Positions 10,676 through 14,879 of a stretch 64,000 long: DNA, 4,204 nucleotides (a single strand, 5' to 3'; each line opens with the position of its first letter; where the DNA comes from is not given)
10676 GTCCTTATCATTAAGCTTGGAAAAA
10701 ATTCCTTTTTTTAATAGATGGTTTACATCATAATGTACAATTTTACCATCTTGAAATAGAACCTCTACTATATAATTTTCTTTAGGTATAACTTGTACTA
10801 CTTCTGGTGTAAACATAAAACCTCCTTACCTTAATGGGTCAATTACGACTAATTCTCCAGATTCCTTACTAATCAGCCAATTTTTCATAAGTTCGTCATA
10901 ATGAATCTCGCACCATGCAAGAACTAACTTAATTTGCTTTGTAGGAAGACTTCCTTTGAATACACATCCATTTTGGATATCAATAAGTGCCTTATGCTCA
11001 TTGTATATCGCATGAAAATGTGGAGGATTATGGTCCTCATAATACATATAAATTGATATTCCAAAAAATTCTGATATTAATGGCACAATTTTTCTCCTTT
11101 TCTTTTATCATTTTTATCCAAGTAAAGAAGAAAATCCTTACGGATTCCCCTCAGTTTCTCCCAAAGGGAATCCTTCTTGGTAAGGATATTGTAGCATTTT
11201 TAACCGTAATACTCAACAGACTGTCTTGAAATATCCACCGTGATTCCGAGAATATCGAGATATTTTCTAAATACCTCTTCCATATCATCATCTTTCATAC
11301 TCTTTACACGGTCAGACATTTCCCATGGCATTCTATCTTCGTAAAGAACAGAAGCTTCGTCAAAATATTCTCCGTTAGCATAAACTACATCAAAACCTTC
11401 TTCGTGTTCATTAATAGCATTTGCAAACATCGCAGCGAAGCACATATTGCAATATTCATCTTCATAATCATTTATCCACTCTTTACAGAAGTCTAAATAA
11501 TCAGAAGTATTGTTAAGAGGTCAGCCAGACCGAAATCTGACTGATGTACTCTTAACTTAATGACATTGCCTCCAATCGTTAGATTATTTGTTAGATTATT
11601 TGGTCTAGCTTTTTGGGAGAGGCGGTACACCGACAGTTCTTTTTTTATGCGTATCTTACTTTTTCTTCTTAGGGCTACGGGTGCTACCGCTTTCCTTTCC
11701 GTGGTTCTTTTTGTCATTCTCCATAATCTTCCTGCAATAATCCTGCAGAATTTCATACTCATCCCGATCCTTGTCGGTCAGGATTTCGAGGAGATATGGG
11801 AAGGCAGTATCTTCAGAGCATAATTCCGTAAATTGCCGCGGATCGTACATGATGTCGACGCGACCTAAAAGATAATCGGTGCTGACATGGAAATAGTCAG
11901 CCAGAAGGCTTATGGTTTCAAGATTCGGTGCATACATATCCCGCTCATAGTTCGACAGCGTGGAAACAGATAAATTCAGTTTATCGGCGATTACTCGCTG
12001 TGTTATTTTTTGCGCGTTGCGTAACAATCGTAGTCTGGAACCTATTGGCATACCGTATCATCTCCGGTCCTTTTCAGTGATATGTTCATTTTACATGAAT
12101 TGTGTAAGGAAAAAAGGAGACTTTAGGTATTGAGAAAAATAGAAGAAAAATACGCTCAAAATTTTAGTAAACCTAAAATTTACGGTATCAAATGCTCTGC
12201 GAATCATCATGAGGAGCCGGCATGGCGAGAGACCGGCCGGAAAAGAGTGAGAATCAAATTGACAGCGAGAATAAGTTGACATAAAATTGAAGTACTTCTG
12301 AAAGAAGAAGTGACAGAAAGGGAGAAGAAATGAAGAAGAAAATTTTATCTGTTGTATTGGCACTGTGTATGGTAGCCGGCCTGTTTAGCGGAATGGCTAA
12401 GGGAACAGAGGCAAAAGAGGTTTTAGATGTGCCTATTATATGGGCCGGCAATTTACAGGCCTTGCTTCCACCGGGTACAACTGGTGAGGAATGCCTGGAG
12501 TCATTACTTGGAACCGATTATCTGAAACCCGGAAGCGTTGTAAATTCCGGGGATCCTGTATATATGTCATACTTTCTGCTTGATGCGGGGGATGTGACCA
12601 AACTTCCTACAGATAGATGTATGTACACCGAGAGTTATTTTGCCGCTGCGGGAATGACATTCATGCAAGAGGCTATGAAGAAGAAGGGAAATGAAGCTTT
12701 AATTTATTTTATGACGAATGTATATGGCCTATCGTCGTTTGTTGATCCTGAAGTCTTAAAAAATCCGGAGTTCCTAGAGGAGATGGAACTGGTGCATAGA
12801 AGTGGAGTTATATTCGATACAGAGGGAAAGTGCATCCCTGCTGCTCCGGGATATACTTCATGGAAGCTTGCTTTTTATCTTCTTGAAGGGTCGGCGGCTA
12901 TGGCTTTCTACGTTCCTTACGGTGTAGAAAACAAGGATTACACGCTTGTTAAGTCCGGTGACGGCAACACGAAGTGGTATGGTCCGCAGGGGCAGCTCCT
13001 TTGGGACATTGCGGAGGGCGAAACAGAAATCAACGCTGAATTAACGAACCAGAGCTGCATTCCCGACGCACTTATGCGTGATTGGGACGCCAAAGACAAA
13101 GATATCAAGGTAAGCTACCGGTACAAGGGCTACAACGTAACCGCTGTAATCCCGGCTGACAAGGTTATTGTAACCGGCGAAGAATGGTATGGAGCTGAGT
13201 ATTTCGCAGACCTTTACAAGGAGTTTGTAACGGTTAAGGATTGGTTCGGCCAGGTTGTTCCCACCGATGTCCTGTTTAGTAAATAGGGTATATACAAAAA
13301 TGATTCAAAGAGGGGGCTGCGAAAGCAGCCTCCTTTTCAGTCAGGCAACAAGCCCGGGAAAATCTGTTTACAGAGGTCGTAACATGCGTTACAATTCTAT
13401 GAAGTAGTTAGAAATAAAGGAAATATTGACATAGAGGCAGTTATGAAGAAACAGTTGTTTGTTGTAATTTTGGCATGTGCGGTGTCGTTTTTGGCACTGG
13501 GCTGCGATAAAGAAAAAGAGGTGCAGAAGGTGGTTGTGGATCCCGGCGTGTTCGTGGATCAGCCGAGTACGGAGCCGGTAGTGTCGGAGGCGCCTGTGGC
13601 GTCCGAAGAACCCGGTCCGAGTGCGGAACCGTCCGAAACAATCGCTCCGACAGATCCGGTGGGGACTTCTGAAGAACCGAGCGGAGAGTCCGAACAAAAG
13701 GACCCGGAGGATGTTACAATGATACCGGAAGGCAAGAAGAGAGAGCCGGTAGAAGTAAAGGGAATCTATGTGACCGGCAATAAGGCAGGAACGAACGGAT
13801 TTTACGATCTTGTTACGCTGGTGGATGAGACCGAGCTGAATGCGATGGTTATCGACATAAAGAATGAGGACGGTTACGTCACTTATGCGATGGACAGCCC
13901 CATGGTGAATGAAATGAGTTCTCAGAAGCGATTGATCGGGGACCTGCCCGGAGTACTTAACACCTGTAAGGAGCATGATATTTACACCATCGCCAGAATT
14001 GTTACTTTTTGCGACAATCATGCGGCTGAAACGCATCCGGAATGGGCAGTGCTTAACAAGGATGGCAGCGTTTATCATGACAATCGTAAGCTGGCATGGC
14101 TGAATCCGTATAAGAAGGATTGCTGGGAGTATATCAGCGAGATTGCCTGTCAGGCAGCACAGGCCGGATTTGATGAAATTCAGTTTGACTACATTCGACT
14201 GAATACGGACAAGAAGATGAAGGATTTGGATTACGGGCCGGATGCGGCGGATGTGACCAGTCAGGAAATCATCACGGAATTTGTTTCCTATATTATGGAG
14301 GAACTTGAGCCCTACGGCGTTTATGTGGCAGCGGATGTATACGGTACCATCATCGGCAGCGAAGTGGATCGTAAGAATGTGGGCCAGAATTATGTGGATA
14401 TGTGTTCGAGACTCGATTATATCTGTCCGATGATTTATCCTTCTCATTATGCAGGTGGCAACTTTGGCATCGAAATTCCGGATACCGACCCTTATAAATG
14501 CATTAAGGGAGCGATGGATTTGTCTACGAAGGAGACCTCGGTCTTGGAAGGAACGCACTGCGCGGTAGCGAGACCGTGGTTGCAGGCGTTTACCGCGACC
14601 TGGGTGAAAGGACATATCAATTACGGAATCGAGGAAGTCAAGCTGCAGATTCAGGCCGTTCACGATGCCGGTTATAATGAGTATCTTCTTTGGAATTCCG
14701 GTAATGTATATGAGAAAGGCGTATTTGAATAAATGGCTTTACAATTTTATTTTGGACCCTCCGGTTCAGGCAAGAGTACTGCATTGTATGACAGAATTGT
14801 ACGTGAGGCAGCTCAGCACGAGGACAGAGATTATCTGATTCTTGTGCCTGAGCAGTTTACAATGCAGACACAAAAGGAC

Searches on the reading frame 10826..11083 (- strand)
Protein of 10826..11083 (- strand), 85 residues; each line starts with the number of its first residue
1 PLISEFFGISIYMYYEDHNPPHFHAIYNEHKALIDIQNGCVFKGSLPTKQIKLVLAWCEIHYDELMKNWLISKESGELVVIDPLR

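Call 88: search_protein_families(library=ncbifam, proteins=[window:10826-11083:-], max_evalue=0.001)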
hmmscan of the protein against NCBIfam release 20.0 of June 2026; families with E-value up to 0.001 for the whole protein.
window:10826-11083:- (85 aa): 1 family
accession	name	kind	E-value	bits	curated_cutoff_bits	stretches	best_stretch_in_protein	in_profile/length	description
NF048015.1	toxin_DhiT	equivalog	7.3e-21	74.6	100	1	1-70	2-74/84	type II toxin-antitoxin system toxin DhiT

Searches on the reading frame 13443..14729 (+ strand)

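Call 22: search_protein_families(library=pfam, proteins=[window:13443-14729:+], max_evalue=0.00001)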
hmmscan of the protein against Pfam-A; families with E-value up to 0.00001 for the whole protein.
window:13443-14729:+ (429 aa): 2 families
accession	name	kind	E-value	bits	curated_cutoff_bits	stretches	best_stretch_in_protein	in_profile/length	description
PF13200.12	DUF4015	-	2.4e-107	359.1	27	1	107-423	1-313/313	Putative glycosyl hydrolase domain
PF14871.12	GHL6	-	6.8e-08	33.2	35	1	123-215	5-93/132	Hypothetical glycosyl hydrolase 6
